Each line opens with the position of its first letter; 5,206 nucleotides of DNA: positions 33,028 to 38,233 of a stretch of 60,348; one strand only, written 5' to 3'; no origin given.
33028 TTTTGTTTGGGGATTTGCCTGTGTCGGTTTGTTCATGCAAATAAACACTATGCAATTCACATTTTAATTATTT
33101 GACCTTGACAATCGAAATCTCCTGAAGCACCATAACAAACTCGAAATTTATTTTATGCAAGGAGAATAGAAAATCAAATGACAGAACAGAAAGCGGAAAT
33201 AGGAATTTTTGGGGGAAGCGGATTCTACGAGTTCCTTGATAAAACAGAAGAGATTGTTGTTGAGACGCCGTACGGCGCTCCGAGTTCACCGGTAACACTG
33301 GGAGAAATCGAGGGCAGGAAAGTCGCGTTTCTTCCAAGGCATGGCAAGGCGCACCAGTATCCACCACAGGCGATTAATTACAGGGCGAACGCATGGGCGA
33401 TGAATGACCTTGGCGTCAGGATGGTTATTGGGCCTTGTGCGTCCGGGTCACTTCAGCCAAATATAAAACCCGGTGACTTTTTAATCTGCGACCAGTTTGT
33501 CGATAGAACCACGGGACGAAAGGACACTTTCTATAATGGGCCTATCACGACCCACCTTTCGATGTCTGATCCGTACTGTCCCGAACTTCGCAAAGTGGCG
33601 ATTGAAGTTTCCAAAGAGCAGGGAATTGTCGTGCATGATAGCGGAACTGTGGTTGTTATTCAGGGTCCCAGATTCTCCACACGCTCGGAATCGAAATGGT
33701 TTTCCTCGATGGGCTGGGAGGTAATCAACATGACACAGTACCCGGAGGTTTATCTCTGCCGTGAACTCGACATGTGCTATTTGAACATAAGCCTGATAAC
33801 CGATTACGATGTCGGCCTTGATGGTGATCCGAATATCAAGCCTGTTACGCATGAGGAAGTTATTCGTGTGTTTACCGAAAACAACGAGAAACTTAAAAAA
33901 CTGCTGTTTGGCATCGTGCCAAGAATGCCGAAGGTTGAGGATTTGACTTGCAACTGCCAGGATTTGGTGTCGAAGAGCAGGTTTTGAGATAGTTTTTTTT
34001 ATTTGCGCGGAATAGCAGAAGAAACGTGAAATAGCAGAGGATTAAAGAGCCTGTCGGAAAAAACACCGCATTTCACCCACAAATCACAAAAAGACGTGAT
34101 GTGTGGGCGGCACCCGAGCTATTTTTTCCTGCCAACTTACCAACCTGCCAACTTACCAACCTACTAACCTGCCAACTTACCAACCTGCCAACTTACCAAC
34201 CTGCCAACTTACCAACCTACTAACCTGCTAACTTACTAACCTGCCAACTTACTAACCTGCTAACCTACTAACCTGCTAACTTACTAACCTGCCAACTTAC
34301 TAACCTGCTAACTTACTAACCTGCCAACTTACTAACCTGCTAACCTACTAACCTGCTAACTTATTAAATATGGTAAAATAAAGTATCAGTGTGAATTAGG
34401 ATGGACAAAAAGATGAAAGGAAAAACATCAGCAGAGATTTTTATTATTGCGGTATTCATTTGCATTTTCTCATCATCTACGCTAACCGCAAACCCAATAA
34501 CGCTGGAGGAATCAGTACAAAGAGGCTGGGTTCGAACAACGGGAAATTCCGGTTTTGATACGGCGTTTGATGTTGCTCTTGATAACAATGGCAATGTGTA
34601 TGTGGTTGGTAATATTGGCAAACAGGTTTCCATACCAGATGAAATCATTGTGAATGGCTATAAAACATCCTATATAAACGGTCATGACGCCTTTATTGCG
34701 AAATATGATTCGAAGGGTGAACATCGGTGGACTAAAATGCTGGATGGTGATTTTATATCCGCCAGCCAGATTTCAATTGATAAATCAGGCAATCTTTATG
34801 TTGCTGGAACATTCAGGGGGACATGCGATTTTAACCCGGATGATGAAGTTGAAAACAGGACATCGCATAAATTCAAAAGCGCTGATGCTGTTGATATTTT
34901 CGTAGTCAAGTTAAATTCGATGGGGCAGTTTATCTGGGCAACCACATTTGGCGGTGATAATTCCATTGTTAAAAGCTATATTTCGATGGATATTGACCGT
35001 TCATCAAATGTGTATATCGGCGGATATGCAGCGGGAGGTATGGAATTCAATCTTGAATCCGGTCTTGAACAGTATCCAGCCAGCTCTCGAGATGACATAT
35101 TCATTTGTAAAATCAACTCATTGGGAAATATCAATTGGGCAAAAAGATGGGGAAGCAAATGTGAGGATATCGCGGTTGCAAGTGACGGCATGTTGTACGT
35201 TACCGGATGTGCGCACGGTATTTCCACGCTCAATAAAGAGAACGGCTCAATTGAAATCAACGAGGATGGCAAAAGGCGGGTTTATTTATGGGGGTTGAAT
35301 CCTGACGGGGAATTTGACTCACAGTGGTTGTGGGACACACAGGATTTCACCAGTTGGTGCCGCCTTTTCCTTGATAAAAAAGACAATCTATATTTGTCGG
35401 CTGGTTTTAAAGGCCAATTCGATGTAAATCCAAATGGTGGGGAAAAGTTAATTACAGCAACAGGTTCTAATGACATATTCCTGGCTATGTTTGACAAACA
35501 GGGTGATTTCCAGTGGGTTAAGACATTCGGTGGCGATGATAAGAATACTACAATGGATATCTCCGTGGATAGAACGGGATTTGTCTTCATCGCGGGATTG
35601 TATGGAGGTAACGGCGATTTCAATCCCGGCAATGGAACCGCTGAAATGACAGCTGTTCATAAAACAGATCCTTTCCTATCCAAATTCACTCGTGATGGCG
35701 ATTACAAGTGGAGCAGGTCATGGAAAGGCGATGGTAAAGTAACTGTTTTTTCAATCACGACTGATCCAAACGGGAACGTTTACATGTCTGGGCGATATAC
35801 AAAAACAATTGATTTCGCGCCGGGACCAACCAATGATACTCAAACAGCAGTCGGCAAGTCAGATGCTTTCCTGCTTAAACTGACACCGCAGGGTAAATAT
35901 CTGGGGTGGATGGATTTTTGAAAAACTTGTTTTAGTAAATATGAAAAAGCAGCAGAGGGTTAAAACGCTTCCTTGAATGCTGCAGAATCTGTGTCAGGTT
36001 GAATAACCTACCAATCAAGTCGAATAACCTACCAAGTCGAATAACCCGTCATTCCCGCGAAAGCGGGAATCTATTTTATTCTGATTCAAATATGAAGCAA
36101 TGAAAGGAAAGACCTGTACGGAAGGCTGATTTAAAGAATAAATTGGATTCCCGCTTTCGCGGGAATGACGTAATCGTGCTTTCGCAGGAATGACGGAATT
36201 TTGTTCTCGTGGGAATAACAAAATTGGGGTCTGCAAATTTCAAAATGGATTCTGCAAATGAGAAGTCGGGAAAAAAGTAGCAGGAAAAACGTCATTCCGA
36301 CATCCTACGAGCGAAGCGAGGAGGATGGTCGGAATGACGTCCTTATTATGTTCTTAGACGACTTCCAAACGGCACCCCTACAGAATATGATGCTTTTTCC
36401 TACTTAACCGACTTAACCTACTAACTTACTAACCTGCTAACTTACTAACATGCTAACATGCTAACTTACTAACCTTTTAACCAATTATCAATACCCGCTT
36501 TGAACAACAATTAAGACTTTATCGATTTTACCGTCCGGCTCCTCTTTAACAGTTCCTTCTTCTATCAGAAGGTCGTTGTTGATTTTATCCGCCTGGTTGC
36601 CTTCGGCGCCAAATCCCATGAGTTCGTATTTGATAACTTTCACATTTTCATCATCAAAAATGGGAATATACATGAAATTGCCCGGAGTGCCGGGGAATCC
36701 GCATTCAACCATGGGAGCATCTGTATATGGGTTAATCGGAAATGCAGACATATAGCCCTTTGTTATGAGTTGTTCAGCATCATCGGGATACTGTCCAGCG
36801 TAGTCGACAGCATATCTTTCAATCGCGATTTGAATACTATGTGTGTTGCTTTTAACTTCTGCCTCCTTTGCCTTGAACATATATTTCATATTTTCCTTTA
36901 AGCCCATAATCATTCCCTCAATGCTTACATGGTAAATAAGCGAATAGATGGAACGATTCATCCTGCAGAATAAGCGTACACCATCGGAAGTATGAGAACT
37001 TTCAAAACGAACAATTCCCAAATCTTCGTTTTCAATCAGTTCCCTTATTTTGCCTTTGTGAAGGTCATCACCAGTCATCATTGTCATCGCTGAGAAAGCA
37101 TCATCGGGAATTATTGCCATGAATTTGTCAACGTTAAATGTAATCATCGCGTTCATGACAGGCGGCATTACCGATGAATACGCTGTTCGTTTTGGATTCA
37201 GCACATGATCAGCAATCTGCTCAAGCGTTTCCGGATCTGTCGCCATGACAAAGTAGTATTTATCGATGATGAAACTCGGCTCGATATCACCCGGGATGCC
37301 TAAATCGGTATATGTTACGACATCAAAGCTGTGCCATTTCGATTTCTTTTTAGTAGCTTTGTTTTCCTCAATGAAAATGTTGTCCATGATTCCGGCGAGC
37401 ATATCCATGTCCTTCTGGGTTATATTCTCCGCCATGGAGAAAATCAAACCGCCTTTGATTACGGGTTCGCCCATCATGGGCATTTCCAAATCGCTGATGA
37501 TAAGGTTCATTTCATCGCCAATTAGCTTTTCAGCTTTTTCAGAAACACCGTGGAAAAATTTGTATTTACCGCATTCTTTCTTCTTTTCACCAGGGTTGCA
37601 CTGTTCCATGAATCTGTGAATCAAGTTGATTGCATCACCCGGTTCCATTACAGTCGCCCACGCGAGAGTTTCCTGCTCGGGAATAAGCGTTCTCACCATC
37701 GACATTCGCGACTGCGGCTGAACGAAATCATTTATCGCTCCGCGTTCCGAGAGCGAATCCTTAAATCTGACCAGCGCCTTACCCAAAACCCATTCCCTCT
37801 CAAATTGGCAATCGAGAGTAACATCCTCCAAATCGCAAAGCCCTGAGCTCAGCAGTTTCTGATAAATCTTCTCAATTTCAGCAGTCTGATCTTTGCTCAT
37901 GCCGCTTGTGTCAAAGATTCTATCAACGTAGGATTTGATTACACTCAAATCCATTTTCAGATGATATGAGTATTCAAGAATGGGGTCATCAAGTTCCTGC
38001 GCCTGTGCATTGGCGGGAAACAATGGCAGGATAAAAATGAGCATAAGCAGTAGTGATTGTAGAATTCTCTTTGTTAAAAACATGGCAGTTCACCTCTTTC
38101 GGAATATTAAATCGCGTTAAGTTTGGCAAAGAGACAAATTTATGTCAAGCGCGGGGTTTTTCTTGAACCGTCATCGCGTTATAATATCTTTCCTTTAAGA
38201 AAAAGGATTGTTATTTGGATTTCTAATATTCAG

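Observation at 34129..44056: Four phased octamer arrays (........)n, 10-29 units each, clustered within 10 kb around secreted-protein genes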

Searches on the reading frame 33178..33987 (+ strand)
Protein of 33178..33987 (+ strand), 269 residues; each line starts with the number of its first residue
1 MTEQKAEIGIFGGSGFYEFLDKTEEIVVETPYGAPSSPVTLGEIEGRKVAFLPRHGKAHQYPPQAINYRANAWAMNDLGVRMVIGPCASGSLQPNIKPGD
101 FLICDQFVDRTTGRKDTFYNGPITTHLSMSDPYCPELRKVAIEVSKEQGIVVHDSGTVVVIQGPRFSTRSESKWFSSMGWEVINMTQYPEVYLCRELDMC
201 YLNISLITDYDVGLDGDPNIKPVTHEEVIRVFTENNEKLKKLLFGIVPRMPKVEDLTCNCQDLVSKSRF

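Call 9: search_protein_families(library=pfam, proteins=[window:33178-33987:+], max_evalue=0.01)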
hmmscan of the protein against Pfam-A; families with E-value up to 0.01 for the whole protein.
window:33178-33987:+ (269 aa): 1 family
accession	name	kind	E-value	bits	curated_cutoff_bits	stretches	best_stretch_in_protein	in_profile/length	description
PF01048.26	PNP_UDP_1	-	5.2e-44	150.8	25.1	1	7-246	1-231/233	Phosphorylase superfamily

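Call 28: find_encoding_contigs(protein=window:33178-33987:+, flank=3000, max_places=10)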
Protein window:33178-33987:+ (269 aa): 7 contigs read that carry it; 5 places shown.
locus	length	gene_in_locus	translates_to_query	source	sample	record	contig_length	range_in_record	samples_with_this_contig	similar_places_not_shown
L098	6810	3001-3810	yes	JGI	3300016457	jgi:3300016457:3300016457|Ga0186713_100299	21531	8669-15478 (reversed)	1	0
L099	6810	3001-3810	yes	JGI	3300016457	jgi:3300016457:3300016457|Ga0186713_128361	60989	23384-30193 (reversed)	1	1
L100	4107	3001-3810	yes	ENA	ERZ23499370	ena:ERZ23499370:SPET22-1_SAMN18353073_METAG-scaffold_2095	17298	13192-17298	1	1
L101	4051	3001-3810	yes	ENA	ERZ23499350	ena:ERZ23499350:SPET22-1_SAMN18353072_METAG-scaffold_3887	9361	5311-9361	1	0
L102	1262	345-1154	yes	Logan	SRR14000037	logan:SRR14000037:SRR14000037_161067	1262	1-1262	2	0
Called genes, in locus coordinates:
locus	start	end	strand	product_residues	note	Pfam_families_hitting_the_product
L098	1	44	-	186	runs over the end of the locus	PF05683:Fumerase_C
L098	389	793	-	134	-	PF09413:DUF2007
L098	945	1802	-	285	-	PF05681:Fumerase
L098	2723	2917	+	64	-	-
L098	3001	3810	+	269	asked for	PF01048:PNP_UDP_1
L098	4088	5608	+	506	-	PF06739:SBBP (faint)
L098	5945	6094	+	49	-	-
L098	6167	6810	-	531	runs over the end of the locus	-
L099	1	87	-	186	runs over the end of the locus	PF05683:Fumerase_C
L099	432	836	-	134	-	PF09413:DUF2007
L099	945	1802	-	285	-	PF05681:Fumerase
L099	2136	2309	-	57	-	-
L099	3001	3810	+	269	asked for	PF01048:PNP_UDP_1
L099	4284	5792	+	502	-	PF06739:SBBP (faint)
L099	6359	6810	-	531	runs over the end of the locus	-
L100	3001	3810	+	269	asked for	PF01048:PNP_UDP_1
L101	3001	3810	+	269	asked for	PF01048:PNP_UDP_1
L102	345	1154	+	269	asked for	PF01048:PNP_UDP_1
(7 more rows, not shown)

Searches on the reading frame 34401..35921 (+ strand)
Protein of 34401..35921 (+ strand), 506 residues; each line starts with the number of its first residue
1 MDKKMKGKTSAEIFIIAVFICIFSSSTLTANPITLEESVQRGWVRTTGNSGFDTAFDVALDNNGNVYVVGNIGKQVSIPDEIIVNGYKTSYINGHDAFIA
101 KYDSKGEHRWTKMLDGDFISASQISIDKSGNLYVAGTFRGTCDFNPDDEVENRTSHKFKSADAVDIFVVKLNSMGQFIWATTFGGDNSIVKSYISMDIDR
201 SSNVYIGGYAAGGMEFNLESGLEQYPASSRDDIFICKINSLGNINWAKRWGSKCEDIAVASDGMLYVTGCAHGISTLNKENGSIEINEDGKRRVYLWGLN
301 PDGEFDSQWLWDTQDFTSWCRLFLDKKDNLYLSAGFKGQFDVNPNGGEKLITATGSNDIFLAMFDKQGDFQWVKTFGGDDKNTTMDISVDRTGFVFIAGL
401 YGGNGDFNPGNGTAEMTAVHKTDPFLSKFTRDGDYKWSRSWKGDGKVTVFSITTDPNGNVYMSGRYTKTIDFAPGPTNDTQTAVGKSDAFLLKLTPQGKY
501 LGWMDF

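Call 9: search_protein_families(library=pfam, proteins=[window:34401-35921:+], max_evalue=0.01)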
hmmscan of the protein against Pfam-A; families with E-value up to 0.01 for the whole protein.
window:34401-35921:+ (506 aa): 4 families
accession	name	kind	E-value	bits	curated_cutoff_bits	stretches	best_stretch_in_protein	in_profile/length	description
PF06739.17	SBBP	-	1.8e-15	57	20.5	1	446-464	12-30/38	Beta-propeller repeat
PF14250.11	AbrB-like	-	4.3e-05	24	25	0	439-476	20-57/70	AbrB-like transcriptional regulator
PF20067.5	SSL_N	-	0.0011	19.2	18.9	0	255-268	24-37/46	Strictosidine synthase-like, N-terminal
PF07494.17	Reg_prop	-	0.0024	18.3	20.4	0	448-464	6-22/24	Two component regulator propeller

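Call 27: find_encoding_contigs(protein=window:34401-35921:+, flank=3000, max_places=10)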
Protein window:34401-35921:+ (506 aa): 1 contig read that carries it; 1 place shown.
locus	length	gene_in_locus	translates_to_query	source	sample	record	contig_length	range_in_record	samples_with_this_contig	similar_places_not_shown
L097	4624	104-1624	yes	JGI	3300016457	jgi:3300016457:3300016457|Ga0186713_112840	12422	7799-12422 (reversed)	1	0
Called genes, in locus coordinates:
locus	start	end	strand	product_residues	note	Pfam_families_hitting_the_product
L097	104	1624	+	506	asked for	PF06739:SBBP (faint)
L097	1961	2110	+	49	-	-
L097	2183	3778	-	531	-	-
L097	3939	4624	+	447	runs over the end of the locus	PF06245:DUF1015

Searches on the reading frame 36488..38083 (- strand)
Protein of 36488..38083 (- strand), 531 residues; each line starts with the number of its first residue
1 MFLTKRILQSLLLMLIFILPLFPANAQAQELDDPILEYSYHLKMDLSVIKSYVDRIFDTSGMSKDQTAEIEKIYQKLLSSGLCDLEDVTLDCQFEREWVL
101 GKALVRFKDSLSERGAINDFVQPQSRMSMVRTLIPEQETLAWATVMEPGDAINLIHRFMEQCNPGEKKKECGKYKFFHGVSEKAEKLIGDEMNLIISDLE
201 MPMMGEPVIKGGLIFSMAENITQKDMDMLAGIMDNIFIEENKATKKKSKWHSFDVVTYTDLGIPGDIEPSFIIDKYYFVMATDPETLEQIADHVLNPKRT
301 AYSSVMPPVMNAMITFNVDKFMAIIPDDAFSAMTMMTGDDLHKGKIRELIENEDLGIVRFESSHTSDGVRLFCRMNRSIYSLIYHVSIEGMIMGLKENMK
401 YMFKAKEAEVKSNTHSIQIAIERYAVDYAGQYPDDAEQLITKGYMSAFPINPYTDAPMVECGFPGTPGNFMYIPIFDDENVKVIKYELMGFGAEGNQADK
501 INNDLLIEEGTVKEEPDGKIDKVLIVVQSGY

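Call 9: search_protein_families(library=pfam, proteins=[window:36488-38083:-], max_evalue=0.01)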
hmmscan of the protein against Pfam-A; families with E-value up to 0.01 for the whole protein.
window:36488-38083:- (531 aa): 0 families

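Call 38: find_encoding_contigs(protein=window:36488-38083:-, flank=4000, max_places=10)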
Protein window:36488-38083:- (531 aa): 7 contigs read that carry it; 6 places shown.
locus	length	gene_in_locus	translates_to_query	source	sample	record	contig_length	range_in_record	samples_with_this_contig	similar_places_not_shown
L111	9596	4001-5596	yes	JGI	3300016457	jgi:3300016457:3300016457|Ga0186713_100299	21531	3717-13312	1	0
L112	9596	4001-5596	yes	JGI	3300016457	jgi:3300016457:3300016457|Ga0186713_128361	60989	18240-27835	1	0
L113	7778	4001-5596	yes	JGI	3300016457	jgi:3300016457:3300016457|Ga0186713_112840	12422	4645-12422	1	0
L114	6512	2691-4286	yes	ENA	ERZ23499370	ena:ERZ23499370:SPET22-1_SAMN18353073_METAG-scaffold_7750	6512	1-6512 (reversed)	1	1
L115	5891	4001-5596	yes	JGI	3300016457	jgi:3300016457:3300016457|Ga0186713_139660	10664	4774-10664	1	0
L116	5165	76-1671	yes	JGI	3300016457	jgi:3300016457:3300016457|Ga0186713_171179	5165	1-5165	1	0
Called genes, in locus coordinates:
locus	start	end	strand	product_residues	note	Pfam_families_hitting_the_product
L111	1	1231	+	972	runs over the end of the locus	-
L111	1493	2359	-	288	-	-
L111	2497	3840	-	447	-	PF06245:DUF1015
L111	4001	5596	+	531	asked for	-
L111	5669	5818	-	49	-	-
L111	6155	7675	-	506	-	PF06739:SBBP (faint)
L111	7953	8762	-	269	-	PF01048:PNP_UDP_1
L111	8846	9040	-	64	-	-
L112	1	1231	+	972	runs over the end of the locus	-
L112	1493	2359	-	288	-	-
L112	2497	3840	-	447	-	PF06245:DUF1015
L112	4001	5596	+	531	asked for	-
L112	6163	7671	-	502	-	PF06739:SBBP (faint)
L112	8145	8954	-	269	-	PF01048:PNP_UDP_1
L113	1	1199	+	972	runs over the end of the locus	-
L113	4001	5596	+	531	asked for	-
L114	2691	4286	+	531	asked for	-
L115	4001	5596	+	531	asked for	-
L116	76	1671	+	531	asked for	-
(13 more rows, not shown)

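Call 69: search_protein_families(library=pfam, proteins=[window:36488-38083:-], max_evalue=0.01)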
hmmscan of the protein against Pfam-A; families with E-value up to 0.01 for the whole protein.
window:36488-38083:- (531 aa): 0 families
